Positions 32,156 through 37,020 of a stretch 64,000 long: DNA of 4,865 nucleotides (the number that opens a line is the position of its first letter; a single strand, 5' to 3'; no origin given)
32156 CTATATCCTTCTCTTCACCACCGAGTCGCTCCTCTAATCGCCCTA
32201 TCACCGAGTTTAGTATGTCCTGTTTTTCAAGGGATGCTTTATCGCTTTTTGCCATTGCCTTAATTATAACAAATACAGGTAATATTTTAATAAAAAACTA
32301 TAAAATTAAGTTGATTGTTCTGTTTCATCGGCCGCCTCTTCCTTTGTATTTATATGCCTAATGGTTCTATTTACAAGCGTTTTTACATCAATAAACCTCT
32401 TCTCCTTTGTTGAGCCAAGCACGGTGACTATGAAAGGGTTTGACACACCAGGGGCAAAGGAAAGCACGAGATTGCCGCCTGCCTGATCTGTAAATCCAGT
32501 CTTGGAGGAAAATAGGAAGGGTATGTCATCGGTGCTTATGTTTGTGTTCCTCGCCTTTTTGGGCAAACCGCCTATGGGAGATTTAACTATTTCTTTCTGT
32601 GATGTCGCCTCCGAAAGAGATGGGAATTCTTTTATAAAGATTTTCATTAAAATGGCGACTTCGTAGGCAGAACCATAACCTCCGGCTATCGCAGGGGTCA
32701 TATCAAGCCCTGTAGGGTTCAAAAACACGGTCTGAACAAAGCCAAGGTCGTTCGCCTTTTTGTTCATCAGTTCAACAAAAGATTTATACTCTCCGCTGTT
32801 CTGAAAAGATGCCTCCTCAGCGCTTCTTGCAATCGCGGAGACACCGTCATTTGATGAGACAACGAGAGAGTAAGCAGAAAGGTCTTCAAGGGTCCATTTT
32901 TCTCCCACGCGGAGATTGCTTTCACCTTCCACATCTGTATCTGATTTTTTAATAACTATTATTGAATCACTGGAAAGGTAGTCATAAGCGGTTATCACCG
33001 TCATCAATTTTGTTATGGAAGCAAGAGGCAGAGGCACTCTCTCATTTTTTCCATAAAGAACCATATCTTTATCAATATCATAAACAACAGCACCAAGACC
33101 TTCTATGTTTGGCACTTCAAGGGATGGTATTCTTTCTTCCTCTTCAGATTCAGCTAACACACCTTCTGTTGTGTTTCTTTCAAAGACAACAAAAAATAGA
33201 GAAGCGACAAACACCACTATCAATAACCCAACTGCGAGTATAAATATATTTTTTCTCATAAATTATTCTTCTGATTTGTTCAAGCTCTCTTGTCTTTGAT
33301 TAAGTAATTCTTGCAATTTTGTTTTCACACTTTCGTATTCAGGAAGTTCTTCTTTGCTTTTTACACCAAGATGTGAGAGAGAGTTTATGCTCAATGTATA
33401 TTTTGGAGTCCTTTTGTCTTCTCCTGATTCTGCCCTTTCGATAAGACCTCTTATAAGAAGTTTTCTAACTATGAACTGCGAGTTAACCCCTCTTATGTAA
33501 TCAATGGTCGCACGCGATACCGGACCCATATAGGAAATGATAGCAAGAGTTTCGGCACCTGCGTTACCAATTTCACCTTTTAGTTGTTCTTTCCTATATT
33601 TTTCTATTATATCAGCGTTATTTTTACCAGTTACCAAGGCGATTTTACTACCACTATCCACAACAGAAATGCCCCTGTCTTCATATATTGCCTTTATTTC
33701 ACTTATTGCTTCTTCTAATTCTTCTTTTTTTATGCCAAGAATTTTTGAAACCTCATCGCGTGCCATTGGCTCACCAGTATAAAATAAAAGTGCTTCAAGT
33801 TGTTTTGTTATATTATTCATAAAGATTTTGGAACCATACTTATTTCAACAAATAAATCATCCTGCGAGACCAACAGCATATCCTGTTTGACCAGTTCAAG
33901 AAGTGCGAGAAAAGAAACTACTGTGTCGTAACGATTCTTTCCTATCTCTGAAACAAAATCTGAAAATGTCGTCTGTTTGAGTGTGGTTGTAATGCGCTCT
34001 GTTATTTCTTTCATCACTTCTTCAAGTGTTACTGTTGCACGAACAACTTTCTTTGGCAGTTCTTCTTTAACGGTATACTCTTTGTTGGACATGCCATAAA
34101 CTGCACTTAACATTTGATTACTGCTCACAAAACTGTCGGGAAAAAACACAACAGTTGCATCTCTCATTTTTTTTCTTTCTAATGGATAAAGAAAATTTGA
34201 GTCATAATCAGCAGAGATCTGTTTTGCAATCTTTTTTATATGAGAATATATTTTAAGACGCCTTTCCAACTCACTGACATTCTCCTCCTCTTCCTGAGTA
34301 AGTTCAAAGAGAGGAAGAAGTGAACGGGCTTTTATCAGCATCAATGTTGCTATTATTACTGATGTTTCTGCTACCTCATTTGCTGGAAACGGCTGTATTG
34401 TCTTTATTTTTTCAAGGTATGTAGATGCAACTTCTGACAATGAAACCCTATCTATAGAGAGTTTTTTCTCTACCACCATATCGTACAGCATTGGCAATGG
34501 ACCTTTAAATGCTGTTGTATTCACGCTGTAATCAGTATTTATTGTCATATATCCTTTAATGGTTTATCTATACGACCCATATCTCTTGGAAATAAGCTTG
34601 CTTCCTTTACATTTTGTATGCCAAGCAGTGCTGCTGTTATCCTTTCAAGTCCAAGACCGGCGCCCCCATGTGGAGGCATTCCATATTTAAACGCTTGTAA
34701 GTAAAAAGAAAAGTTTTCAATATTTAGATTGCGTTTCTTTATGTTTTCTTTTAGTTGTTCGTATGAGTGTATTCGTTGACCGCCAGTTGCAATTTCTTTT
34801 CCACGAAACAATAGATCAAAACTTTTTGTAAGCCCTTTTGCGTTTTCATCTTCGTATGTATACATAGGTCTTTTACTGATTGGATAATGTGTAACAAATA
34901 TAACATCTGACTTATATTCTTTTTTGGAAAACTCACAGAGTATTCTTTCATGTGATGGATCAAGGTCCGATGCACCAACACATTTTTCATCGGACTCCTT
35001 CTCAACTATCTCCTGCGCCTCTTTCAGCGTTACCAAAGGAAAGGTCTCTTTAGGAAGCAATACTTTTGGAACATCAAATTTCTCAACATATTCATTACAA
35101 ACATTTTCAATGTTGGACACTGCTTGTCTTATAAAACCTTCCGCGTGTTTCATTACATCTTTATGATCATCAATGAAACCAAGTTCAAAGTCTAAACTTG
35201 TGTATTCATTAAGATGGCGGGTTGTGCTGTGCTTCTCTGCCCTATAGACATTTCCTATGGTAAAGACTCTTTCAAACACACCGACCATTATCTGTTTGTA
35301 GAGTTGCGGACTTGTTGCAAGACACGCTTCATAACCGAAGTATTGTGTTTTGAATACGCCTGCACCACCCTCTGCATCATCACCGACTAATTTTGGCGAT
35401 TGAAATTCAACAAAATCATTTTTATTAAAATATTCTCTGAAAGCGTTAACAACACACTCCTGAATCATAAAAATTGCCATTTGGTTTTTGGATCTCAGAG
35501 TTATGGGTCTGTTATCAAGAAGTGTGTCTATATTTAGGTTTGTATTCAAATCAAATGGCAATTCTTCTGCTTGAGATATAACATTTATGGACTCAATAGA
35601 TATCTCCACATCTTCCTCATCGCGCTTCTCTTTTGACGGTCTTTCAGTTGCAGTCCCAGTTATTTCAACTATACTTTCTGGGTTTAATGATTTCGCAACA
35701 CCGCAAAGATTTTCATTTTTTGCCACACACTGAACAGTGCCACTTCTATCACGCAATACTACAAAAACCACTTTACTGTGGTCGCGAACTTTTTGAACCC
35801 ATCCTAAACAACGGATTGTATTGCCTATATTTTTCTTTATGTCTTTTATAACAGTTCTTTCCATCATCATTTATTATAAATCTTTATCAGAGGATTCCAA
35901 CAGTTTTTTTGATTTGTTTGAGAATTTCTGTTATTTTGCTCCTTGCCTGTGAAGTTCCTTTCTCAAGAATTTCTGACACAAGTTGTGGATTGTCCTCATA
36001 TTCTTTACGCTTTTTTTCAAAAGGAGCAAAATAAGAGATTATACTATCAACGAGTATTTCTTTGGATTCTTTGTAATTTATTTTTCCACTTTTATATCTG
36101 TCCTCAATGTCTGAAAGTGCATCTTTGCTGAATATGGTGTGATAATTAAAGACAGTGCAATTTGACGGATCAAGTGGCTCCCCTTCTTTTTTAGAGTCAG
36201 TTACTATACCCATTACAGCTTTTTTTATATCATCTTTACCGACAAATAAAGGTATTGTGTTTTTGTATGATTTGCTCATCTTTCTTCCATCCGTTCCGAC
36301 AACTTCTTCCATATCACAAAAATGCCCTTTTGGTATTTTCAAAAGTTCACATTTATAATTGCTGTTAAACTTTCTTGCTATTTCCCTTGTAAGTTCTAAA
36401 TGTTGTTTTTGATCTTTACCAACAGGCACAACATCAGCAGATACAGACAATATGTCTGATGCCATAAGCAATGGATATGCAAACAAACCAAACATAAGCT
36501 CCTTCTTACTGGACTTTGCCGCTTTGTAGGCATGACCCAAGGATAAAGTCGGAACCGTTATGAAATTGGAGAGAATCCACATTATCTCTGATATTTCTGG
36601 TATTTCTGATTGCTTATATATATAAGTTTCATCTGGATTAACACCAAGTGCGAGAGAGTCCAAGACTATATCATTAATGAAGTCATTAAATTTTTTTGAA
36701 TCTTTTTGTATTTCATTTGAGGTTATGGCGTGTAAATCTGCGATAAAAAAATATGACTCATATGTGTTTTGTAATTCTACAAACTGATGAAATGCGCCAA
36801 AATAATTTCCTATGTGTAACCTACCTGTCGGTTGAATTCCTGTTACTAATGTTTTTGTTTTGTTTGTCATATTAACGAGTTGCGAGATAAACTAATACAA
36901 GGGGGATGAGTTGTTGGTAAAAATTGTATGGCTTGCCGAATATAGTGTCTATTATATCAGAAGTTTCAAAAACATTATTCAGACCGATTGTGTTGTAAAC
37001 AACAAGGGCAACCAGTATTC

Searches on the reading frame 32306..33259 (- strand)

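Call 74: search_protein_families(library=pfam, proteins=[window:32306-33259:-], max_evalue=0.00001)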
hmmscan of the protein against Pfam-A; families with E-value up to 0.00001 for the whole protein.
window:32306-33259:- (317 aa): 1 family
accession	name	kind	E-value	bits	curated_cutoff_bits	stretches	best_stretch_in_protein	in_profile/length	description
PF00768.25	Peptidase_S11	-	1.1e-32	113.9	27.6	1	48-282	6-236/239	D-alanyl-D-alanine carboxypeptidase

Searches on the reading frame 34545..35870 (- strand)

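Call 74: search_protein_families(library=pfam, proteins=[window:34545-35870:-], max_evalue=0.00001)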
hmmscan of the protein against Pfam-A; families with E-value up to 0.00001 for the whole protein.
window:34545-35870:- (441 aa): 2 families
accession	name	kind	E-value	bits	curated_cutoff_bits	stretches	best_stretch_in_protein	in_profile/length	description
PF00152.25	tRNA-synt_2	-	1.6e-82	277.5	25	1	114-430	2-307/308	tRNA synthetases class II (D, K and N)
PF01336.31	tRNA_anti-codon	-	2.6e-17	62.9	27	1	23-98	5-75/75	OB-fold nucleic acid binding domain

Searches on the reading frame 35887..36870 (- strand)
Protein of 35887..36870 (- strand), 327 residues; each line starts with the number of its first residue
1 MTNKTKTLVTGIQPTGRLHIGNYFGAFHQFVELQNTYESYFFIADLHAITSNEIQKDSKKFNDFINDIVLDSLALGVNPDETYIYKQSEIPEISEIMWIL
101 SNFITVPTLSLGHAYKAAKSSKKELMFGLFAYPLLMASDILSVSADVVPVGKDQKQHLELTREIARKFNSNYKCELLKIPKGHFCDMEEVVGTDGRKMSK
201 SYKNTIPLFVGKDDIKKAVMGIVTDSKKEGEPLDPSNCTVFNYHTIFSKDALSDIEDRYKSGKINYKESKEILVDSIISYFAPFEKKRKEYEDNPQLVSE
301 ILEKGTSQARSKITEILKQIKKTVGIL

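Call 74: search_protein_families(library=pfam, proteins=[window:35887-36870:-], max_evalue=0.00001)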
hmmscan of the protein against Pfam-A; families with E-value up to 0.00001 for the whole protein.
window:35887-36870:- (327 aa): 1 family
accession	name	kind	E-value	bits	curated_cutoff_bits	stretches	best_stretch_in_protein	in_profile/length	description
PF00579.31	tRNA-synt_1b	-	1.4e-58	199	21.1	1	4-281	4-291/292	tRNA synthetases class I (W and Y)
